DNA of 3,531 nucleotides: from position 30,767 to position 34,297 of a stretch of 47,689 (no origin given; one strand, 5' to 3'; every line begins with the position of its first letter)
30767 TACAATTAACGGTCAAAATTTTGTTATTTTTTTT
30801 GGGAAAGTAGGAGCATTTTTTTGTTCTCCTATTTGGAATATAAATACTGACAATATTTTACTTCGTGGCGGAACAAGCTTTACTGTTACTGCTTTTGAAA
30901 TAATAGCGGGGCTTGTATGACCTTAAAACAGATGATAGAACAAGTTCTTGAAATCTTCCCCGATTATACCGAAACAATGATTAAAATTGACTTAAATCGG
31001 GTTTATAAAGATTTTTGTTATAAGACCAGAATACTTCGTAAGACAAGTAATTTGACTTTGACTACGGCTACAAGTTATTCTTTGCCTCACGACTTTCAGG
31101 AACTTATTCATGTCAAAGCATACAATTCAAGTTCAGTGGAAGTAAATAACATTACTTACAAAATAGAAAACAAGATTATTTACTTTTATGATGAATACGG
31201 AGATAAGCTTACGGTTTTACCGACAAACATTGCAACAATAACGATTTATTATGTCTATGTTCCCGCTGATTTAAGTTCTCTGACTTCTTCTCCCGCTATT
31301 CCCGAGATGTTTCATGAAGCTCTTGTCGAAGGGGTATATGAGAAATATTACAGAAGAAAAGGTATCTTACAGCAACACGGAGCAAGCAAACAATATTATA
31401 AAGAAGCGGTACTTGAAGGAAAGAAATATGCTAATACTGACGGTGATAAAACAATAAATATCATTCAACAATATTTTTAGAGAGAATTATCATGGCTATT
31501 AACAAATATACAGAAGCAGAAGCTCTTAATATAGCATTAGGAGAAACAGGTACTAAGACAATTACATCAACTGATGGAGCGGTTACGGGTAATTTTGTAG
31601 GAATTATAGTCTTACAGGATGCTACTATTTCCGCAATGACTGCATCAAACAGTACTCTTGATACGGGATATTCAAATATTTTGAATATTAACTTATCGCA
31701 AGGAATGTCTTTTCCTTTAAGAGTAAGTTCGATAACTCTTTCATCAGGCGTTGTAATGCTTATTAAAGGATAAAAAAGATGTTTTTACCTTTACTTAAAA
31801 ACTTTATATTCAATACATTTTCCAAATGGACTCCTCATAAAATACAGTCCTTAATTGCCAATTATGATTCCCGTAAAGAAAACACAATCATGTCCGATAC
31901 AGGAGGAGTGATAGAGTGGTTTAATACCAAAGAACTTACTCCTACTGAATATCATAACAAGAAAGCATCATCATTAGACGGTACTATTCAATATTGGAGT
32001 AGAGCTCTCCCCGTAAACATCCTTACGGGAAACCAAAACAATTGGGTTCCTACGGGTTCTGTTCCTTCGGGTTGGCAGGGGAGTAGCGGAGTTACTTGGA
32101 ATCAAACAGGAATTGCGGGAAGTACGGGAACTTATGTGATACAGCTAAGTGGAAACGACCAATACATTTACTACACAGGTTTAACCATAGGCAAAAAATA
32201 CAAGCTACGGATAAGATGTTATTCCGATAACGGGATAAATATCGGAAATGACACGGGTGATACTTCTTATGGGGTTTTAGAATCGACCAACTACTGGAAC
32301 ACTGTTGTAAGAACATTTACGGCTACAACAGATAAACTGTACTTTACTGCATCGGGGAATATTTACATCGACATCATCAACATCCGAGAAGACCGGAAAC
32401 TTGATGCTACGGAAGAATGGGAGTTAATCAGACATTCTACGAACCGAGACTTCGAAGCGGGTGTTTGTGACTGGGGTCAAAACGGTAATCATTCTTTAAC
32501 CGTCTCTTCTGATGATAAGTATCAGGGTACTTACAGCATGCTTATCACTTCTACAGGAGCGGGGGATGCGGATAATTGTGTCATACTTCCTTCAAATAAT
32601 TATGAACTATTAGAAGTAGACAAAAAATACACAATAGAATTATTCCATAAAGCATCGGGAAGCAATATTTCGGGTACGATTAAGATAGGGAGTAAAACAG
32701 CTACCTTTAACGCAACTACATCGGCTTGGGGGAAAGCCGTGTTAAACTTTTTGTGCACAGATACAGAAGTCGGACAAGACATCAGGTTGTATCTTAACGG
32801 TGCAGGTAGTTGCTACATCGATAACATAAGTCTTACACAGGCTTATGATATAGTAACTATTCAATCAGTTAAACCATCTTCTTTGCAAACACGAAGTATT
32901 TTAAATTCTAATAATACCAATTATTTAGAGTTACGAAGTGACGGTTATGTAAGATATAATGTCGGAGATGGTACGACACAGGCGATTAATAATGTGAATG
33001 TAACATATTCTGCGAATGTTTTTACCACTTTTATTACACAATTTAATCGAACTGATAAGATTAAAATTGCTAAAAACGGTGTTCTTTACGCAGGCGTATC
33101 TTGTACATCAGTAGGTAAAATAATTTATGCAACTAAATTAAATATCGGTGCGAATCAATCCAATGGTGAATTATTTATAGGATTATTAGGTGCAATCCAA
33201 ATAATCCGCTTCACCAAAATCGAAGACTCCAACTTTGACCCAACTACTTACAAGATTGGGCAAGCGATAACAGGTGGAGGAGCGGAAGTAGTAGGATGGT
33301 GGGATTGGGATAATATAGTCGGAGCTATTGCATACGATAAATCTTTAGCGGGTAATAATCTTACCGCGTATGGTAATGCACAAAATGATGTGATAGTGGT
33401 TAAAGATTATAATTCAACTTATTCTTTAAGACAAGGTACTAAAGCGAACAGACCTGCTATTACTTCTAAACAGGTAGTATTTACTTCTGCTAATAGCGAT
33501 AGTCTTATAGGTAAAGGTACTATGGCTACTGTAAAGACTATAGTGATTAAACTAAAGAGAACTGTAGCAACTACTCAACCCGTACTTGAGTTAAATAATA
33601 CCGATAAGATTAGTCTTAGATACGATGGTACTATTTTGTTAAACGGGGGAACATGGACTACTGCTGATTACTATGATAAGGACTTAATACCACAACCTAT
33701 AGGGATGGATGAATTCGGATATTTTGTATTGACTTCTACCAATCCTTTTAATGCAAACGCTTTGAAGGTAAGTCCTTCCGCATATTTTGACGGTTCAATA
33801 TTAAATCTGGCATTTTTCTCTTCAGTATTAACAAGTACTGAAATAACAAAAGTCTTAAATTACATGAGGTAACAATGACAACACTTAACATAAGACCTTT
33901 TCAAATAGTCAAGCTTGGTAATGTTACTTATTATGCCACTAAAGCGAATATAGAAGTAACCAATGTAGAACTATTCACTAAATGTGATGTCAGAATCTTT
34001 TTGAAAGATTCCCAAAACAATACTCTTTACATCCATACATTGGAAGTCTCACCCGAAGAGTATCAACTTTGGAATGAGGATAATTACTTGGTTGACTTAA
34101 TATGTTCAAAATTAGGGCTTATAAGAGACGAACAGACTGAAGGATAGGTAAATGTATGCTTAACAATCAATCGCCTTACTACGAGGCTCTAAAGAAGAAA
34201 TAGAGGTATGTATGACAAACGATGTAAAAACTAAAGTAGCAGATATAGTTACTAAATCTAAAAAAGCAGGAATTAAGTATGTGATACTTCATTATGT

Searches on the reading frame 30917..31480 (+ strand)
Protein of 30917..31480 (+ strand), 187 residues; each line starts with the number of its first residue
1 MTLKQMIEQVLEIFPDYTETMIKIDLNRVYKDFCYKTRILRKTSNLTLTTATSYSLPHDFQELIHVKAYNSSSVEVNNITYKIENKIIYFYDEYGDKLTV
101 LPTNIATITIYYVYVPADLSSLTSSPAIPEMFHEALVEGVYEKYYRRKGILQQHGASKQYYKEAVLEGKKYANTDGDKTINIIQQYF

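Call 59: find_related_loci(query=window:30917-31480:+, collection=viral_contigs, flank=10000)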
Query window:30917-31480:+ (187 aa) in viral_contigs; peptide patterns used: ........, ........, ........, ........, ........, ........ (x = any residue, [..] = any of these).
20 stretches matched a pattern; 8 encode a relative of the query (tblastn E <= 1e-3); 8 distinct loci.
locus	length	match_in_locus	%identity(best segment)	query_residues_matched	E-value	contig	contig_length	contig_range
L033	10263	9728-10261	65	1-176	4e-79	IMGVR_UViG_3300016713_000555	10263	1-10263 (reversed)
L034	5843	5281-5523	33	1-76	7e-7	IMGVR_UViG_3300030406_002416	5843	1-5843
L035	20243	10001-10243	33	1-76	7e-7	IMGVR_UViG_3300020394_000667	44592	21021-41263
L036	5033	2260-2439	37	1-57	1e-5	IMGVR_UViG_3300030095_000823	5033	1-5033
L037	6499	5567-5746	37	1-57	1e-5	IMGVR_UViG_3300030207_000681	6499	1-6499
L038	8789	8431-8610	37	1-57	1e-5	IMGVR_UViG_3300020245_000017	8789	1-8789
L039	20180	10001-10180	37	1-57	1e-5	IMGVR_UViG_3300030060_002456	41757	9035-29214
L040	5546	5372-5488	41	1-39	8e-5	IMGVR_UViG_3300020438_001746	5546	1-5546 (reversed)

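Call 60: find_related_loci(query=window:30917-31480:+, collection=metagenome_contigs, flank=10000)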
Query window:30917-31480:+ (187 aa) in metagenome_contigs; peptide patterns used: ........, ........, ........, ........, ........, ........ (x = any residue, [..] = any of these).
218 stretches matched a pattern; 8 encode a relative of the query (tblastn E <= 1e-3); 8 distinct loci.
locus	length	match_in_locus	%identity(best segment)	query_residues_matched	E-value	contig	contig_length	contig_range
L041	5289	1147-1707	71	1-187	2e-92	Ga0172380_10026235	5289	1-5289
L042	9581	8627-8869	33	1-76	6e-7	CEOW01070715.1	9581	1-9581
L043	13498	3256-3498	33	1-76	6e-7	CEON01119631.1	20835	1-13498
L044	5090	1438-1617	37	1-57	9e-6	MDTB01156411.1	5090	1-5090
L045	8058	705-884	37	1-57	1e-5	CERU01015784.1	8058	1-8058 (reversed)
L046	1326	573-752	37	1-57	1e-5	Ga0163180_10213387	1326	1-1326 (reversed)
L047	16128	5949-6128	37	1-57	1e-5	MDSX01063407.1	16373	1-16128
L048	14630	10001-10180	37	1-57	1e-5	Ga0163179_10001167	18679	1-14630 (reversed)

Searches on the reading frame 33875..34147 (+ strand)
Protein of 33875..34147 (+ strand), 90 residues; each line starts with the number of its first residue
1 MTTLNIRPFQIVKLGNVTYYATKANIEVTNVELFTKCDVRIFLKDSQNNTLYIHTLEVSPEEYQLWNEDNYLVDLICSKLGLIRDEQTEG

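Call 12: search_protein_families(library=phrogs, proteins=[window:33875-34147:+])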
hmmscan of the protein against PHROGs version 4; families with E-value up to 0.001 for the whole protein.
window:33875-34147:+ (90 aa): 0 families

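Call 117: search_protein_representatives(protein=window:33875-34147:+)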
Query: 90 residues. Proteins with E-value up to 0.001 (for the whole library): 50; up to 1e-10: 3; up to 1e-30: 1. The best 50 are listed.
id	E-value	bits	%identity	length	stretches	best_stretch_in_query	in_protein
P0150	8.2e-54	195.3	100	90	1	1-90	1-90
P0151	1.4e-28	114.8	59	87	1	1-85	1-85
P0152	2.2e-11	59.9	36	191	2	16-80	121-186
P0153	1.3e-09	54.2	38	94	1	4-82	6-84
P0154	1.6e-08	50.8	40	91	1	5-86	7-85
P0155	4.8e-07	46.0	37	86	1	6-82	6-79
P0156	6.8e-07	45.5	42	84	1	19-83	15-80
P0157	1.5e-06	44.4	38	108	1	11-85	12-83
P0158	3.7e-06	43.2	37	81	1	4-77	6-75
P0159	4.8e-06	42.8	41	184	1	25-85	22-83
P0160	5.9e-06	42.6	35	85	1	16-83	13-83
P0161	6.0e-06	42.5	33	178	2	21-85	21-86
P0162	1.9e-05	41.0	36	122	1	2-83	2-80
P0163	2.5e-05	40.5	39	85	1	22-82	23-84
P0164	2.5e-05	40.5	37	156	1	3-82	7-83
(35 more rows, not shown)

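Call 118: find_encoding_contigs(protein=P0151, flank=10000, max_places=5)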
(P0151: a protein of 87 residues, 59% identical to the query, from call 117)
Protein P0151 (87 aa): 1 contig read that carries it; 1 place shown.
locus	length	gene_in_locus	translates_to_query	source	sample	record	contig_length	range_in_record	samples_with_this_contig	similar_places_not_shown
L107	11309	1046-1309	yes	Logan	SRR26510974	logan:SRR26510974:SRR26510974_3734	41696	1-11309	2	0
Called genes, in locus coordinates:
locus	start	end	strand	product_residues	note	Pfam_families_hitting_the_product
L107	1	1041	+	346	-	?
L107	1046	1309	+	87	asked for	-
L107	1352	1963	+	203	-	PF01510:Amidase_2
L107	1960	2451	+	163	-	PF18907:DUF5662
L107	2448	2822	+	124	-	-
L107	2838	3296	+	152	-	-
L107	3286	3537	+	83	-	-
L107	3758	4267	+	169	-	-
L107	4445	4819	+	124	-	-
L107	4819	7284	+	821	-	-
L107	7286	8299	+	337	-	-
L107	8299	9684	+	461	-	-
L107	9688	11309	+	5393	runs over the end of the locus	-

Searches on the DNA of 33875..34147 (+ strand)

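Call 128: search_rna_families(source=L107, start=4200, end=4500, threshold=evalue, max_evalue=1)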
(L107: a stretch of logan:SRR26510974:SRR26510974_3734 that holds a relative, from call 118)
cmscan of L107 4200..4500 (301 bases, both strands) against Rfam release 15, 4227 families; matches with E-value up to 1: 1.
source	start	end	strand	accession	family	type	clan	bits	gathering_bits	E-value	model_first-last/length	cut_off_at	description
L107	4291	4350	+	RF00005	tRNA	Gene; tRNA;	CL00001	40.9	29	1.5e-07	1-71/71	no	tRNA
